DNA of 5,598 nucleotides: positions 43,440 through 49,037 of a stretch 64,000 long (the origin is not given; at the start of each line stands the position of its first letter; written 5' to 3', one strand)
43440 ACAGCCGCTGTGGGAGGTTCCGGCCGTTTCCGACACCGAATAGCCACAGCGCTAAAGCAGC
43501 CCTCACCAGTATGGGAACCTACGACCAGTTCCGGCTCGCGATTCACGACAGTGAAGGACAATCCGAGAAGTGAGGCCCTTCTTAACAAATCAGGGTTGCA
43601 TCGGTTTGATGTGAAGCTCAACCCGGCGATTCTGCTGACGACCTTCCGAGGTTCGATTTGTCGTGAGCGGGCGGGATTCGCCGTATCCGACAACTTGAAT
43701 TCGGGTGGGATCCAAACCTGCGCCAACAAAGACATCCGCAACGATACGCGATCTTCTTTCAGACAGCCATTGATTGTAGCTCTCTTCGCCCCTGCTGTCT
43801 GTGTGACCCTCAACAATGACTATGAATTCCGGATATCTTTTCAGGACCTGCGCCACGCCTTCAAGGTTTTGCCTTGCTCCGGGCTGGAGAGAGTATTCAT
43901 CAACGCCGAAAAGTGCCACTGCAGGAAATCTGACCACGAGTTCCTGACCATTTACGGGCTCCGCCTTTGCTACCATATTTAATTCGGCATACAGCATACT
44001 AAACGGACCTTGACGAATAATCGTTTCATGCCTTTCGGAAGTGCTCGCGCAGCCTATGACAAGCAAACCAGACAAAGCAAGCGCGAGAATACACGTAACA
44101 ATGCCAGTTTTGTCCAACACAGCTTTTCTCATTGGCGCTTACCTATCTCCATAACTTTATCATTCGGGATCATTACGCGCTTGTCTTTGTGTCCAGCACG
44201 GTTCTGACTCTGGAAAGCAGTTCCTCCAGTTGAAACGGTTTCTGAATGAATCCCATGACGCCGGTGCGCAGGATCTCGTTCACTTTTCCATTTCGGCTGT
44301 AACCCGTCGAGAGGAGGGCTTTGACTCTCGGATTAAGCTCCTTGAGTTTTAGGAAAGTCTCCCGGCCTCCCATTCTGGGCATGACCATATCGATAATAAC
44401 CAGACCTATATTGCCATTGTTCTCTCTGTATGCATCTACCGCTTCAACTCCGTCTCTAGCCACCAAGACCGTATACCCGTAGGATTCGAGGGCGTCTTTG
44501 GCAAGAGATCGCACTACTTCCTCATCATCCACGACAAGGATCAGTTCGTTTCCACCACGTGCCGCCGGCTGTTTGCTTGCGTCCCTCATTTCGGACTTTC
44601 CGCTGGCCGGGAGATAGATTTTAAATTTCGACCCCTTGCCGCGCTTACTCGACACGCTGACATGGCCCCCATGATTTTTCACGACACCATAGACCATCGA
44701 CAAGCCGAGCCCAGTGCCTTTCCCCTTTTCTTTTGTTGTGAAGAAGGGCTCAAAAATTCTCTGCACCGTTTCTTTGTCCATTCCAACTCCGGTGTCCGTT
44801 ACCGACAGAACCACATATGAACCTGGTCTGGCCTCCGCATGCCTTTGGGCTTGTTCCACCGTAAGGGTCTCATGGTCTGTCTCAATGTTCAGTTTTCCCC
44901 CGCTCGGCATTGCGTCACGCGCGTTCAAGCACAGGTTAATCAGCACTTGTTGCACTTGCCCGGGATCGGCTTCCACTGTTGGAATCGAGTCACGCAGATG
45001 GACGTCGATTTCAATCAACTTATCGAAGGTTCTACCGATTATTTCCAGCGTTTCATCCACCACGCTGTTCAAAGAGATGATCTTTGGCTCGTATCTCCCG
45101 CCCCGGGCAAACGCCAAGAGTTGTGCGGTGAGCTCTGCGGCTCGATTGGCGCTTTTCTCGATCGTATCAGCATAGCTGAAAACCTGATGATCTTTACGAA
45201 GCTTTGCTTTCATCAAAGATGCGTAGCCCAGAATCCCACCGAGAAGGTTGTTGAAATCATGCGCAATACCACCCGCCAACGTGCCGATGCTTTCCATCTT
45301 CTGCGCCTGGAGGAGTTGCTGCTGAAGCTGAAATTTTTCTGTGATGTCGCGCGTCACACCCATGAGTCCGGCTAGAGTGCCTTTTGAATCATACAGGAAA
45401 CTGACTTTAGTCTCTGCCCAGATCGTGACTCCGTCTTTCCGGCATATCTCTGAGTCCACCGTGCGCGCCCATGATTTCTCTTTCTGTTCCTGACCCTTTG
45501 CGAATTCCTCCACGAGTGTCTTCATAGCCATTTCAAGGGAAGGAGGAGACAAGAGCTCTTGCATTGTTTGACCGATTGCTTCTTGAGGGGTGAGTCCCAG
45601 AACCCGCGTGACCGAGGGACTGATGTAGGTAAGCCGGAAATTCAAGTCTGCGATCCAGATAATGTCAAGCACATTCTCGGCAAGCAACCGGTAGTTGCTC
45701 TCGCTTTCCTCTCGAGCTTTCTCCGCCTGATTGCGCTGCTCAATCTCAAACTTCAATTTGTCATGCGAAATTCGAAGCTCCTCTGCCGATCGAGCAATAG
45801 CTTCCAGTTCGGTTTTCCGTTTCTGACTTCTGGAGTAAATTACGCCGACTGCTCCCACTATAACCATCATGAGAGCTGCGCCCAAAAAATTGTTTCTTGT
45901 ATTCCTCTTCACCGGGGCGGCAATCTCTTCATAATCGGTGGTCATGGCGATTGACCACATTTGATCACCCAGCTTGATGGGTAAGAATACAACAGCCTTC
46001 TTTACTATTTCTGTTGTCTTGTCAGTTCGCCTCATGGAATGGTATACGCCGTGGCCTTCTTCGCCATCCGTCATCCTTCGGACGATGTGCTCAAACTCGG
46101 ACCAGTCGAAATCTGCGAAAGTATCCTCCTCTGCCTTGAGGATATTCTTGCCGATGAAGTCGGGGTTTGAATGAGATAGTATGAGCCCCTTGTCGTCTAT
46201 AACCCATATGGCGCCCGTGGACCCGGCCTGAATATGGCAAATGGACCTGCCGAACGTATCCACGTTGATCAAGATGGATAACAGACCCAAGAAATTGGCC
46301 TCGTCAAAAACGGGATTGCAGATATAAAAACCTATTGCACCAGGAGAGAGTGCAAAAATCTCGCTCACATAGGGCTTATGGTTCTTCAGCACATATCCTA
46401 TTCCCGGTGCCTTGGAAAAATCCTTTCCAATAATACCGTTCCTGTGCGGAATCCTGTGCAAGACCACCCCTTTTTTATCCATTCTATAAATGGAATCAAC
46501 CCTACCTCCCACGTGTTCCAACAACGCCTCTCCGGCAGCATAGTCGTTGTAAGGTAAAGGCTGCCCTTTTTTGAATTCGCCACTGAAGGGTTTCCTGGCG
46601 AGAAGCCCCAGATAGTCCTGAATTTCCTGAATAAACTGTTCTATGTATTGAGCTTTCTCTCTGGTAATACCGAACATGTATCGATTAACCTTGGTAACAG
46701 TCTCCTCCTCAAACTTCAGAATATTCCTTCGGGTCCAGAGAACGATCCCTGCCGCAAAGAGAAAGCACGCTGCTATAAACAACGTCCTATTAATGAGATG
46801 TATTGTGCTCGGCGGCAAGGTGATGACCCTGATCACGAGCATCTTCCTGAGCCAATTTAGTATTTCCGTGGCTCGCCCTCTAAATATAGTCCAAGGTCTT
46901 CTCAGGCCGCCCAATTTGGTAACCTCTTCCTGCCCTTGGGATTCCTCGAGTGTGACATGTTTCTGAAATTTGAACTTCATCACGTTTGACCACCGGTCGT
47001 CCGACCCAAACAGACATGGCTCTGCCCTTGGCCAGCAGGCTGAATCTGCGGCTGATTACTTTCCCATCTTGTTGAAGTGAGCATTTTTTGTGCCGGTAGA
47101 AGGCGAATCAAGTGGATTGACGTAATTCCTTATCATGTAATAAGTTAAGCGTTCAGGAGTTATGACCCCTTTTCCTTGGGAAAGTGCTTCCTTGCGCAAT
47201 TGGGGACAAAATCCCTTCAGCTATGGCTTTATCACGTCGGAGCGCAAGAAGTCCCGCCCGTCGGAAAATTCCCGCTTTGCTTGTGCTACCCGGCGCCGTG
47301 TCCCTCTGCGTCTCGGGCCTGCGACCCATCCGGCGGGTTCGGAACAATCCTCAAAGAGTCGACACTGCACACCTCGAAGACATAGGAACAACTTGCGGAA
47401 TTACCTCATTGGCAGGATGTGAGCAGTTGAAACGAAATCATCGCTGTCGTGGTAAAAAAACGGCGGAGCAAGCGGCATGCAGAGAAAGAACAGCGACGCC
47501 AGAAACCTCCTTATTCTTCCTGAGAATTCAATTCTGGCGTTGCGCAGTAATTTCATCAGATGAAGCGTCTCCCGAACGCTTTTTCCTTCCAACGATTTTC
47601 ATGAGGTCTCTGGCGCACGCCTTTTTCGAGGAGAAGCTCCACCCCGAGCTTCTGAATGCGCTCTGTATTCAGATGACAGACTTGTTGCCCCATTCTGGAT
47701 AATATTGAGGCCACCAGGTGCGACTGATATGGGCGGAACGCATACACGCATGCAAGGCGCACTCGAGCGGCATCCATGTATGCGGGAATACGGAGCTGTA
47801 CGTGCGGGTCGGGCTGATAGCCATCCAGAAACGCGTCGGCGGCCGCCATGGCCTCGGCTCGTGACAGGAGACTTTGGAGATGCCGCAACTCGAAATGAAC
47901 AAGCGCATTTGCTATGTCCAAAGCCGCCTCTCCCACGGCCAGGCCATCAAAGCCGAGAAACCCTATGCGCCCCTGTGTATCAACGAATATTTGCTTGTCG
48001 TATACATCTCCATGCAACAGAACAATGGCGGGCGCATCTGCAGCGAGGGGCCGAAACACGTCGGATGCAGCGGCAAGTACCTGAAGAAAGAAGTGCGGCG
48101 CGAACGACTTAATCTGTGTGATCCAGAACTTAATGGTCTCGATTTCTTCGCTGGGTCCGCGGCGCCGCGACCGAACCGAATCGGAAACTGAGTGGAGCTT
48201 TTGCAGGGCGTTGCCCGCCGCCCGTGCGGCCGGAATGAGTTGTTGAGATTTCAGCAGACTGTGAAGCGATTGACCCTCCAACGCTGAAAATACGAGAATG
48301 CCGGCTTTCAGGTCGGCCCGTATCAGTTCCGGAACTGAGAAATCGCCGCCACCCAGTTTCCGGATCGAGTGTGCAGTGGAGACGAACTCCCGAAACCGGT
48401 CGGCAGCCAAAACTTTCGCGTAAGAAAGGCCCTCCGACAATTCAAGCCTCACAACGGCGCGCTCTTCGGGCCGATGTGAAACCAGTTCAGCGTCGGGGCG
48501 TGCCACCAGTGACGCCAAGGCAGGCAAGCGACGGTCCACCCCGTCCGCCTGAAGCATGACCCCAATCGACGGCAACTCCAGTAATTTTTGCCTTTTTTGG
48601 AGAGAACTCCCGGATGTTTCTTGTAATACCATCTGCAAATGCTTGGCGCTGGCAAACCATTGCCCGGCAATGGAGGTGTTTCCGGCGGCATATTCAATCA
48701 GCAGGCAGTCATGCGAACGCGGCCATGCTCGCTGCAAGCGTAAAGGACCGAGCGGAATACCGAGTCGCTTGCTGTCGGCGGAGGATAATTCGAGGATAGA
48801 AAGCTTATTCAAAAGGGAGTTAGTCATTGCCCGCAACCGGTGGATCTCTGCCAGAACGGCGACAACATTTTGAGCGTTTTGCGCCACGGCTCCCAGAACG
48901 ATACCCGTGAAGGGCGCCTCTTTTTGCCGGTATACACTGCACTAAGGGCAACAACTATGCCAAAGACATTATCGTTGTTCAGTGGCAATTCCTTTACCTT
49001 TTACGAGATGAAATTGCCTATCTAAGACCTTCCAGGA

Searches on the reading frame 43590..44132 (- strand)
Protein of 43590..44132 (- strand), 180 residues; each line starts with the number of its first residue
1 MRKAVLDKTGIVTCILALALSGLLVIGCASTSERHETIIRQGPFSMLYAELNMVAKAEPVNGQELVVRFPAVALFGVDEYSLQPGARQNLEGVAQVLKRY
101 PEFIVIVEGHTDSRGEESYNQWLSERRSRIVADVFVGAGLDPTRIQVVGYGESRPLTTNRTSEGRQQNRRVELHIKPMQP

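Call 6: search_protein_families(library=pfam, proteins=[window:43590-44132:-], max_evalue=0.01)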
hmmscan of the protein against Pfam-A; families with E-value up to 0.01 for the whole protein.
window:43590-44132:- (180 aa): 1 family
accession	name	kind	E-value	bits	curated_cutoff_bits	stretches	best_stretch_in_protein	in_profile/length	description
PF00691.25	OmpA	-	9.7e-23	80.8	27.2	1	74-169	1-98/98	OmpA family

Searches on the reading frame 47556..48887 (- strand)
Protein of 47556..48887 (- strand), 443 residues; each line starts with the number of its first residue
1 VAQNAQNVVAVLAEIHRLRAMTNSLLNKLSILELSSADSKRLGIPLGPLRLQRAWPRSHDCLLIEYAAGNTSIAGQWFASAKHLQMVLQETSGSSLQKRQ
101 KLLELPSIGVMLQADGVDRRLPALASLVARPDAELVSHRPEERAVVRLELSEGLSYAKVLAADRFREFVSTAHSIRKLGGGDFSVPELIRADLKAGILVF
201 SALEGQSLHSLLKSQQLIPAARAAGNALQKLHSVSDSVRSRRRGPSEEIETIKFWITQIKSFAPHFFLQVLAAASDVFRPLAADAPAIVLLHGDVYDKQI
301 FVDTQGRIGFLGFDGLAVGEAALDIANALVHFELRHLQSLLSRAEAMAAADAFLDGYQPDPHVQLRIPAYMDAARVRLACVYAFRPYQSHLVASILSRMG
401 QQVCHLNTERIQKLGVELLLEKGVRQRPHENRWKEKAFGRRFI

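Call 123: search_protein_families(library=pfam, proteins=[window:47556-48887:-], max_evalue=0.01)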
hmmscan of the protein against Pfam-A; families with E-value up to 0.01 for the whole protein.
window:47556-48887:- (443 aa): 1 family
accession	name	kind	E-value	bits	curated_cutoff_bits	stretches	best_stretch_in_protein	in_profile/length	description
PF01636.29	APH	-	2.5e-12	47.5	23.2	1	143-361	22-233/239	Phosphotransferase enzyme family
